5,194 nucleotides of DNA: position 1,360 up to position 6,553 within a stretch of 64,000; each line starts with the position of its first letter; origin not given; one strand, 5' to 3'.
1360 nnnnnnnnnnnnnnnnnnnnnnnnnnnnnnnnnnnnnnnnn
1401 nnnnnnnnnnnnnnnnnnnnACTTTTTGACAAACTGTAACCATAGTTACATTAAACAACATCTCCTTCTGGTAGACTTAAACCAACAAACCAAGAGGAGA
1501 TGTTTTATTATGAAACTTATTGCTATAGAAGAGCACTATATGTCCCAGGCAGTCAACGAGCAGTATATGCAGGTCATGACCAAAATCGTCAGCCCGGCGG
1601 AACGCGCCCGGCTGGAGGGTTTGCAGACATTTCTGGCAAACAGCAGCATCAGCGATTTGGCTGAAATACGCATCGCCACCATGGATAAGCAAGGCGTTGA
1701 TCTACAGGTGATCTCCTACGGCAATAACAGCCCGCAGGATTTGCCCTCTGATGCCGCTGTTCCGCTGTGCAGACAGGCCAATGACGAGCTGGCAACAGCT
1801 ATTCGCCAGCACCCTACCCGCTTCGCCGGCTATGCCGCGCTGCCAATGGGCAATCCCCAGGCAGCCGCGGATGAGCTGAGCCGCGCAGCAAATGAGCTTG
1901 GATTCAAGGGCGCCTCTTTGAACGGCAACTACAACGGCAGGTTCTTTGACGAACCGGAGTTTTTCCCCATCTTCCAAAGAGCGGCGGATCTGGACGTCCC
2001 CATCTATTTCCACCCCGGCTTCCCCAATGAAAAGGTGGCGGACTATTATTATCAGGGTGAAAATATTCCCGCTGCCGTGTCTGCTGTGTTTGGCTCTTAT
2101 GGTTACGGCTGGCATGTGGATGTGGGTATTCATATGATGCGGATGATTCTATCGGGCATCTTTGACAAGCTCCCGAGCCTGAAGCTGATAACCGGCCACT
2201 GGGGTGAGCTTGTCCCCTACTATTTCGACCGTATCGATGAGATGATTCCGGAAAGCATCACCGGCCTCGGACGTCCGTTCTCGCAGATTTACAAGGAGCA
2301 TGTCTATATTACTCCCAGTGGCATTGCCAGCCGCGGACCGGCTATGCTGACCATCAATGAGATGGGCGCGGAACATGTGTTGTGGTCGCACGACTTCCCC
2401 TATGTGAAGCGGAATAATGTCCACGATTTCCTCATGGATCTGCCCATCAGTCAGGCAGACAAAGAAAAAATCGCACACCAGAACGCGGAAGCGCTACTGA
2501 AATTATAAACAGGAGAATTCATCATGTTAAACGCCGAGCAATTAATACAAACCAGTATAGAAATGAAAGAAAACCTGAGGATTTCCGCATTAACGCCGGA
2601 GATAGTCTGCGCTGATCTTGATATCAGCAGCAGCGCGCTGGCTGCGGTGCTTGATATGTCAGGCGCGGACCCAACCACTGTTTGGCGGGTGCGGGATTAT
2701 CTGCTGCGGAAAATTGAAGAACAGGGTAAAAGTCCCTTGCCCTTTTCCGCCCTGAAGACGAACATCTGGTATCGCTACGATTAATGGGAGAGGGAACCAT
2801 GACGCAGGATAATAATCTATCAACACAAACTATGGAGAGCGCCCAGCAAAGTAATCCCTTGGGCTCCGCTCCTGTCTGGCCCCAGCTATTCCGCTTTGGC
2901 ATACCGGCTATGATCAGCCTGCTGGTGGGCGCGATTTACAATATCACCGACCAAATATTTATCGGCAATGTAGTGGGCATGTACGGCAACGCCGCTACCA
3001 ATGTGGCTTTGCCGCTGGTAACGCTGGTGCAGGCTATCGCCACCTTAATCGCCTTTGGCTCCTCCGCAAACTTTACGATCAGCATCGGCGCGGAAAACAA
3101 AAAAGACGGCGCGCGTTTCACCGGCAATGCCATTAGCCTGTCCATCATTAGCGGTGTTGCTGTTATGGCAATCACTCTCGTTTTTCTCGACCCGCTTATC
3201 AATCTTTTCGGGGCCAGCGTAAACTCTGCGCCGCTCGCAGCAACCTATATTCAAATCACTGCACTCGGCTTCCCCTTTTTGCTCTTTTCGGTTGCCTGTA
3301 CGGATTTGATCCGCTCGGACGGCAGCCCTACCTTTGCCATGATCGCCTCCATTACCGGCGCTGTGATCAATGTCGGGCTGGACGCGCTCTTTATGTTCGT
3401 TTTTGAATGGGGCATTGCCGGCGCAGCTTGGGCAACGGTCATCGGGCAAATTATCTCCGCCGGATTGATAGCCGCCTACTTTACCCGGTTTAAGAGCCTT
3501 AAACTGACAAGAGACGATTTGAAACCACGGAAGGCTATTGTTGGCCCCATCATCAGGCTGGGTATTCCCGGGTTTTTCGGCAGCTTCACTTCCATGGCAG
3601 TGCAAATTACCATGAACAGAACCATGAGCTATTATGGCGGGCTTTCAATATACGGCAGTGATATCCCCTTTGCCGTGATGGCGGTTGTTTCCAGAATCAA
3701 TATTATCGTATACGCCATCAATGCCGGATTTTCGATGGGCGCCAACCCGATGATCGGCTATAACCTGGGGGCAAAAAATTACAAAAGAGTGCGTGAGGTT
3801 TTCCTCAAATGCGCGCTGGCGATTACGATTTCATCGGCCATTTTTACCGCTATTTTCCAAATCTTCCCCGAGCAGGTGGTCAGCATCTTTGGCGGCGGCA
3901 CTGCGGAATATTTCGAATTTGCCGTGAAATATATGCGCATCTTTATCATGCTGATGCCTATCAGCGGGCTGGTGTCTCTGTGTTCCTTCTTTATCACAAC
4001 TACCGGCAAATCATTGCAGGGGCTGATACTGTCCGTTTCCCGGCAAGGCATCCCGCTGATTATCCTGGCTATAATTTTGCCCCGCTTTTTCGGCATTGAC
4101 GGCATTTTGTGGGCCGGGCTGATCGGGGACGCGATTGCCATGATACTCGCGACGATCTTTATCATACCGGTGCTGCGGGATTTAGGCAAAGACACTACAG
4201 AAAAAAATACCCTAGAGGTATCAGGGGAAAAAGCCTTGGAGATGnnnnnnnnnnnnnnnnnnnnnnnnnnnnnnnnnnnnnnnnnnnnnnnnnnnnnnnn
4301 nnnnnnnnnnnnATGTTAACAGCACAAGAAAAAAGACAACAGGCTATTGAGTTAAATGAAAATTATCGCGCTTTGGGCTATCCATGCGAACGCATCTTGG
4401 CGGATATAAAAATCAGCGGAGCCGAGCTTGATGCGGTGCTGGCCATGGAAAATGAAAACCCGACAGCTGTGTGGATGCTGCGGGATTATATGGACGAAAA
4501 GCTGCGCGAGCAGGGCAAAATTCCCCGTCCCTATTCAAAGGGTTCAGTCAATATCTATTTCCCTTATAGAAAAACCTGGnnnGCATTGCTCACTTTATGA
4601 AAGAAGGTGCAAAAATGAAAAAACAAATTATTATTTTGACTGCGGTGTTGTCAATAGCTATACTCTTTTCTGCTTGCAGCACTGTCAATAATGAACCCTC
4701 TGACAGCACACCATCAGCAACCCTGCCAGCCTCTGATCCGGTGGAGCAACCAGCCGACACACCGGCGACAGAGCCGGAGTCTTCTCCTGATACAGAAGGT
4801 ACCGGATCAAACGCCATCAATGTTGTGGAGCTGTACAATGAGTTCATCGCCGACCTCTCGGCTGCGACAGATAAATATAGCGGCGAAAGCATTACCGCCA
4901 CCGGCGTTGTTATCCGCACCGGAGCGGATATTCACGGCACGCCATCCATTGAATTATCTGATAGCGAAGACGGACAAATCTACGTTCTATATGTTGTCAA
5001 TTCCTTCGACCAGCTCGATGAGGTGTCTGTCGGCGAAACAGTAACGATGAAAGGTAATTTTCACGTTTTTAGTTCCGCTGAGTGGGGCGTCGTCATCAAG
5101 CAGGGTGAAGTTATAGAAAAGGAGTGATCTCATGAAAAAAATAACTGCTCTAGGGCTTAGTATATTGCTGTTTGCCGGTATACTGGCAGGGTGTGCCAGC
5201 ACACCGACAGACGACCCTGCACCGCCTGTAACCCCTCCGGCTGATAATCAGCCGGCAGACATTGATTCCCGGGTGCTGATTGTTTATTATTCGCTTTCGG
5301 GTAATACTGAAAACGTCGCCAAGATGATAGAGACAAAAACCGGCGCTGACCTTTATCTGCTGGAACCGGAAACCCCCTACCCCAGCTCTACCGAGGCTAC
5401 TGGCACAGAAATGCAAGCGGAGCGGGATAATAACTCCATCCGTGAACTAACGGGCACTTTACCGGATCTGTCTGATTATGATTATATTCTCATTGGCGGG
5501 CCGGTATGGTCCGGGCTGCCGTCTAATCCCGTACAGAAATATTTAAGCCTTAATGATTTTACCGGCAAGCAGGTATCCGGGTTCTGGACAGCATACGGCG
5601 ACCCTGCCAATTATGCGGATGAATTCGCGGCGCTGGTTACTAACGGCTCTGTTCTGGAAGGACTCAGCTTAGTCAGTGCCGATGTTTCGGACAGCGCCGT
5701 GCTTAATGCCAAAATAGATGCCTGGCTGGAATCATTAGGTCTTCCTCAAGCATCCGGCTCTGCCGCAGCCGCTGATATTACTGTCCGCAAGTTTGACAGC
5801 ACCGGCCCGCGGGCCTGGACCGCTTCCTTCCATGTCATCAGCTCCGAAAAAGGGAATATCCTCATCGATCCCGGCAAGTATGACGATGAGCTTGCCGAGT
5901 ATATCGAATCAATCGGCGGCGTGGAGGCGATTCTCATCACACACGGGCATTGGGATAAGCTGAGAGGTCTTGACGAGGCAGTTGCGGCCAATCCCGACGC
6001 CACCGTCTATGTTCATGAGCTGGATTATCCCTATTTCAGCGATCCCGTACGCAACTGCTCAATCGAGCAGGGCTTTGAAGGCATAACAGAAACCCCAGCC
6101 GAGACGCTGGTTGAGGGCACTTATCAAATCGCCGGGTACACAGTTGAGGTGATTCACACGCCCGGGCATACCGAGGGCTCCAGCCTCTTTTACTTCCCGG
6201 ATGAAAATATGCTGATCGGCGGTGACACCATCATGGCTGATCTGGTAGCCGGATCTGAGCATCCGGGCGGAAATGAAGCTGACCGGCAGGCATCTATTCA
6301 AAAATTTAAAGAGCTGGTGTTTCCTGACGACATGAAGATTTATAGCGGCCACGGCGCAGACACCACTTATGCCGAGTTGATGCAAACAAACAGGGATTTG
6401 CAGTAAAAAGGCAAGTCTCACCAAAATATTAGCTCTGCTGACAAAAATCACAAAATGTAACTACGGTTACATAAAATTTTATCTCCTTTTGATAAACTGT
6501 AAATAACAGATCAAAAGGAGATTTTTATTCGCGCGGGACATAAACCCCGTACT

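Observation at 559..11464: Four copies of a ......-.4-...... palindrome define a putative local regulon next to a Crp/Fnr-family regulator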

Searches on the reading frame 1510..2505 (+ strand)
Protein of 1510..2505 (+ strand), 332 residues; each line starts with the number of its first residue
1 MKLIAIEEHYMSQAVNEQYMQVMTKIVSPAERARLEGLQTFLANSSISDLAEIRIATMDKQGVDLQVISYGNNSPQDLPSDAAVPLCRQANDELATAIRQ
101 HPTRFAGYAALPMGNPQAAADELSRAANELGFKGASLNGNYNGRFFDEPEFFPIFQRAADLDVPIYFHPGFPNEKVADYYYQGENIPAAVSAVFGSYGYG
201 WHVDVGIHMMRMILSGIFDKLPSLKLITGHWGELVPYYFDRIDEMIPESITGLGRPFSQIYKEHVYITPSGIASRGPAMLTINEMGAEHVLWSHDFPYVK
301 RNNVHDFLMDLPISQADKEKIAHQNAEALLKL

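Call 9: search_protein_families(library=pfam, proteins=[window:1510-2505:+], max_evalue=0.01)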
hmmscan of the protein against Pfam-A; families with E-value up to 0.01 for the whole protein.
window:1510-2505:+ (332 aa): 1 family
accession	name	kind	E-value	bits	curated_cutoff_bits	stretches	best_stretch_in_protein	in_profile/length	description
PF04909.20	Amidohydro_2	-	3.8e-39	135.6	26.4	1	50-332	25-289/289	Amidohydrolase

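Call 34: search_solved_structures(query=window:1510-2505:+, max_evalue=0.00001)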
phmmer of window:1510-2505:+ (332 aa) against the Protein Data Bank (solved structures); distinct sequences matched with E-value up to 0.00001: 42.
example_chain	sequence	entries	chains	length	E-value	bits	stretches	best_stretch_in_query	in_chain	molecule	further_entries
3nur_A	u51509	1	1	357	2.5e-81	276.7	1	1-330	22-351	Amidohydrolase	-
3s4t_A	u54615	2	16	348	2e-43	152.2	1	45-332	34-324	Amidohydrolase 2 | Gamma-resorcylate decarboxylase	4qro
4inf_A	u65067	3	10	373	3.3e-43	151.4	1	46-332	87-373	METAL-DEPENDENT HYDROLASE | 5-Carboxyvanillate Decarboxylase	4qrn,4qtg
4icm_A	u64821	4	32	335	3.3e-43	151.4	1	46-330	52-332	5-carboxyvanillate decarboxylase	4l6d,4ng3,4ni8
4qs5_A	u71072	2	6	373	1.6e-42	149.2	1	46-332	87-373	Ligw2 Decarboxylase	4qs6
2dvt_A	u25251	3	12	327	6.9e-41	143.8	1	47-332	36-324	Thermophilic reversible gamma-resorcylate decarboxylase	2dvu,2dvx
6m53_A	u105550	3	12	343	1.4e-38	136.2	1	45-332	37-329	2,3-dihydroxybenzoate decarboxylase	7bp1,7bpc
7wkl_A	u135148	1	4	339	2.7e-38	135.3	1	46-332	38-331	Amidohydrolase 2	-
7wjr_A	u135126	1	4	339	3.7e-38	134.8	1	46-332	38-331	2,3-dihydroxybenzoate decarboxylase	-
7wmb_A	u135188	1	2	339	9.5e-38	133.5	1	46-332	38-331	Amidohydrolase 2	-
7wkm_A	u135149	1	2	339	9.7e-38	133.5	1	46-332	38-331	Amidohydrolase 2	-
7a19_A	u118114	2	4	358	1.1e-37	133.3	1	46-332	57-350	Amidohydrolase 2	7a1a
3ij6_A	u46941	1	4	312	5e-32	114.7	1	40-331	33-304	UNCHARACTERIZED METAL-DEPENDENT HYDROLASE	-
6jqw_A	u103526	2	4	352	5.8e-30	107.9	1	54-299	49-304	Salicylate decarboxylase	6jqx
8h41_A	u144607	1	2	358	6.1e-30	107.8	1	54-299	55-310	Salicylate decarboxylase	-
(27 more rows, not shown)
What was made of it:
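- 1510..6406 (+): Unit 2: Amidohydro_2 (1510-2508), DUF2316 (2524-2784), MATE efflux (2784-4247), DUF2316 (4313-4582), tRNA_anti-like OB-fold lipoprotein (4615-5127), flavodoxin_4-MBL lipoprotein (5132-6406). The amidohydrolase is nearest to PDB 3NUR, then to gamma-resorcylate, 5-carboxyvanillate, 2,3-dihydroxybenzoate and salicylate decarboxylases (call 34).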

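Call 58: search_protein_families(library=ncbifam, proteins=[window:1510-2505:+], max_evalue=0.00001)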
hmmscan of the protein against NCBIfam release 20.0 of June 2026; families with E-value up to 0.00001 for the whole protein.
window:1510-2505:+ (332 aa): 0 families

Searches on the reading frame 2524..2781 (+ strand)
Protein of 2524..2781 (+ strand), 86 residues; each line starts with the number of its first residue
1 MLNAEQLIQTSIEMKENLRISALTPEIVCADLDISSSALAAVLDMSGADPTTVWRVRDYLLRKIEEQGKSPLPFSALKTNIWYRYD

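Call 9: search_protein_families(library=pfam, proteins=[window:2524-2781:+], max_evalue=0.01)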
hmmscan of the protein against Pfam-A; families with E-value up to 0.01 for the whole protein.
window:2524-2781:+ (86 aa): 1 family
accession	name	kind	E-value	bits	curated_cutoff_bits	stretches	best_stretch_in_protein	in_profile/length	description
PF10078.15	DUF2316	-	2e-22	79.7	26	1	2-80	3-81/89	Uncharacterized protein conserved in bacteria (DUF2316)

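Call 58: search_protein_families(library=ncbifam, proteins=[window:2524-2781:+], max_evalue=0.00001)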
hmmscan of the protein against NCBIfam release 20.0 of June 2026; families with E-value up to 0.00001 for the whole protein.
window:2524-2781:+ (86 aa): 0 families

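Call 65: search_solved_structures(query=window:2524-2781:+, max_evalue=1)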
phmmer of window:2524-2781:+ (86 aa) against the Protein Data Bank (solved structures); distinct sequences matched with E-value up to 1: 2.
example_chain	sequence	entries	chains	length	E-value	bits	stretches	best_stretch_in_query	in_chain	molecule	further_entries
9q40_9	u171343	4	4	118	0.054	17.2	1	3-83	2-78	Ribosomal silencing factor RsfS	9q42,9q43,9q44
1smg_A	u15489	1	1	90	0.89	13.3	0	32-75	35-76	TROPONIN C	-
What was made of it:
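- Tried and rejected: DUF2316 has no significant solved relative; the best E-value is 0.05 (call 65).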

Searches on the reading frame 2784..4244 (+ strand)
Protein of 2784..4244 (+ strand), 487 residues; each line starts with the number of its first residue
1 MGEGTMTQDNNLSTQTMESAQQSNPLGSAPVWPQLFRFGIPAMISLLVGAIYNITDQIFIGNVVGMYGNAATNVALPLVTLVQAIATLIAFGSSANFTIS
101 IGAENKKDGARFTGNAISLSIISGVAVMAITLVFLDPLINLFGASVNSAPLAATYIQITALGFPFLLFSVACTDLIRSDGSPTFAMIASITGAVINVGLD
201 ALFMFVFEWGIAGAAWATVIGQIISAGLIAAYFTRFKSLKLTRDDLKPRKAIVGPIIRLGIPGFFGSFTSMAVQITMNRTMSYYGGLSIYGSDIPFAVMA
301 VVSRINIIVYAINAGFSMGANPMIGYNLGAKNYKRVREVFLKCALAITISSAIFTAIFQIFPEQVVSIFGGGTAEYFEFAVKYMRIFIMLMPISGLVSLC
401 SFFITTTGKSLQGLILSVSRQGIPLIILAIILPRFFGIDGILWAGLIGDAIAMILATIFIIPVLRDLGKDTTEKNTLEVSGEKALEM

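Call 9: search_protein_families(library=pfam, proteins=[window:2784-4244:+], max_evalue=0.01)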
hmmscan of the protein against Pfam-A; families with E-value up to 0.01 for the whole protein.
window:2784-4244:+ (487 aa): 2 families
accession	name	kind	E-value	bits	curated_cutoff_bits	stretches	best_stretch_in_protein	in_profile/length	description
PF01554.23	MatE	-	3.8e-33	114.9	24.9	2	41-201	1-160/161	MatE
PF01943.22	Polysacc_synt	-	2.4e-07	30.9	28.2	2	68-271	34-222/274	Polysaccharide biosynthesis protein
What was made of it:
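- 1510..6406 (+): Pfam (call 9).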

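Call 58: search_protein_families(library=ncbifam, proteins=[window:2784-4244:+], max_evalue=0.00001)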
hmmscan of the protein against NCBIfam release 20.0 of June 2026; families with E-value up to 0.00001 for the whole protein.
window:2784-4244:+ (487 aa): 9 families
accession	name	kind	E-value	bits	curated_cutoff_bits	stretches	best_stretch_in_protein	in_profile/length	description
NF007130.1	PRK09575.1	equivalog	6.2e-63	213.6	445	1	33-457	6-423/435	MATE family efflux transporter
TIGR00797.1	matE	subfamily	3e-51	174.6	147.4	2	41-369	1-322/396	MATE family efflux transporter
NF000217.1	MATE_multi_FepA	equivalog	1.9e-36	126.1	900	1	35-452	17-427/443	multidrug efflux MATE transporter FepA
NF000131.1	MATE_multi_MepA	equivalog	5.9e-32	111.5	850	1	28-473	11-447/451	multidrug efflux MATE transporter MepA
NF041801.1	MATE_SolL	equivalog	3.8e-23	82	780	1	20-458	7-444/458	solanimycin export family MATE transporter SolL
NF007690.0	PRK10367.1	equivalog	2e-08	33.6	409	1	35-430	11-401/441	MATE family efflux transporter DinF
NF045578.1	export_MbnM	equivalog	5.3e-08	32.3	285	1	54-235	18-198/410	methanobactin export MATE transporter MbnM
TIGR02900.1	spore_V_B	equivalog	2.7e-07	29.7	372.3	1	112-253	314-450/488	stage V sporulation protein B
NF001214.0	PRK00187.1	equivalog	1.4e-06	27.6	449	1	74-373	58-348/464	NorM family multidrug efflux MATE transporter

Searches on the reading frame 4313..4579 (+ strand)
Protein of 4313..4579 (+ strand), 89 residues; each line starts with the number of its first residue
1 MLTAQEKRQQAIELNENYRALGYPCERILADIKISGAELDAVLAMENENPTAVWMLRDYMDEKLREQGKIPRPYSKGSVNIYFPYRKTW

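Call 9: search_protein_families(library=pfam, proteins=[window:4313-4579:+], max_evalue=0.01)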
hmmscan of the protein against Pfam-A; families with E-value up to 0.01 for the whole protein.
window:4313-4579:+ (89 aa): 1 family
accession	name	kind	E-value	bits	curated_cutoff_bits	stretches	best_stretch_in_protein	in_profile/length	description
PF10078.15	DUF2316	-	1.1e-19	70.9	26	1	2-76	3-77/89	Uncharacterized protein conserved in bacteria (DUF2316)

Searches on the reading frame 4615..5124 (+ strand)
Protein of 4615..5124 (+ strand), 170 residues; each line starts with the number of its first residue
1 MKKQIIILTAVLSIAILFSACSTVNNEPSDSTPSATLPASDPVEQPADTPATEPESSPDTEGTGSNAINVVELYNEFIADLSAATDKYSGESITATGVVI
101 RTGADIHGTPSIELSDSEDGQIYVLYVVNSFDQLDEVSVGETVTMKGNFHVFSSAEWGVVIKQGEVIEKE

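Call 9: search_protein_families(library=pfam, proteins=[window:4615-5124:+], max_evalue=0.01)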
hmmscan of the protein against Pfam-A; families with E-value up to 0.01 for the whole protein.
window:4615-5124:+ (170 aa): 2 families
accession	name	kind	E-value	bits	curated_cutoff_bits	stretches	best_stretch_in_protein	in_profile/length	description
PF12869.13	tRNA_anti-like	-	3.8e-13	49.7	23.5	1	10-154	10-137/146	tRNA_anti-like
PF16339.10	DUF4969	-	0.006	17.4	31.4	0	1-30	1-32/79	Domain of unknown function (DUF4969)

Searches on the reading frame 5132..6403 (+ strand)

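Call 9: search_protein_families(library=pfam, proteins=[window:5132-6403:+], max_evalue=0.01)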
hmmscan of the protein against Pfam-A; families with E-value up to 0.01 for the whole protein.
window:5132-6403:+ (424 aa): 6 families
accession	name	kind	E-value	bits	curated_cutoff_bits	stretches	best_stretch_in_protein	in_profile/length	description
PF00753.33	Lactamase_B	-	4.2e-18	66.4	22.7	1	234-407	9-196/196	Metallo-beta-lactamase superfamily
PF12682.12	Flavodoxin_4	-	1.3e-14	54.4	24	1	48-164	2-122/155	Flavodoxin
PF12706.13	Lactamase_B_2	-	7.2e-05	22.9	27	1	242-301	2-69/200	Beta-lactamase superfamily domain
PF12641.12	Flavodoxin_3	-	0.0011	19.3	27.5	0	49-70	1-22/160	Flavodoxin domain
PF12724.12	Flavodoxin_5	-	0.0034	18.1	27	0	95-139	23-67/145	Flavodoxin domain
PF14597.12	Lactamase_B_5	-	0.0057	16.6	28.4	0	239-280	31-70/199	Metallo-beta-lactamase superfamily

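Call 58: search_protein_families(library=ncbifam, proteins=[window:5132-6403:+], max_evalue=0.00001)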
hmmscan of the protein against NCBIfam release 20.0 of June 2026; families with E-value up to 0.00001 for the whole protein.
window:5132-6403:+ (424 aa): 10 families
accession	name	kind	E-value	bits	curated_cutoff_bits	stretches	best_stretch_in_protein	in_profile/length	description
NF005501.0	PRK07116.1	subfamily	5e-18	65.1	198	1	45-180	3-143/161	flavodoxin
NF005389.0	PRK06934.1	equivalog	2.4e-14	53.2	172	1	55-203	69-218/221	flavodoxin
TIGR03413.1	GSH_gloB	equivalog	4.3e-13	49.2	200.8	1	236-407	16-164/248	hydroxyacylglutathione hydrolase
NF041804.1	MBL_fold_SolJ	exception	2e-10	40.3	350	1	216-408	4-179/224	solanimycin biosynthesis MBL-fold hydrolase SolJ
NF012229.1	bla_class_B_core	domain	3.2e-09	37.1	100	1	235-356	19-139/139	metallo-beta-lactamase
NF007597.0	PRK10241.1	equivalog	2.5e-08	33.5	421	1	235-407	16-165/251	hydroxyacylglutathione hydrolase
NF033105.1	bla_subclass_B3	equivalog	1.5e-07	31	240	1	234-356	26-156/257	subclass B3 metallo-beta-lactamase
NF006736.0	PRK09267.1-2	equivalog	2.8e-06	27.2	202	0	86-166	14-96/161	flavodoxin FldA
NF047979.1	lactonase_AidB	equivalog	6.1e-06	25.7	360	0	262-367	92-207/271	AidB family quorum-quenching N-acyl homoserine lactonase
TIGR04558.1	SoxH_rel_PQQ_1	hypoth_equivalog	7.4e-06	25.2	300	0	235-419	38-226/285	quinoprotein relay system zinc metallohydrolase 1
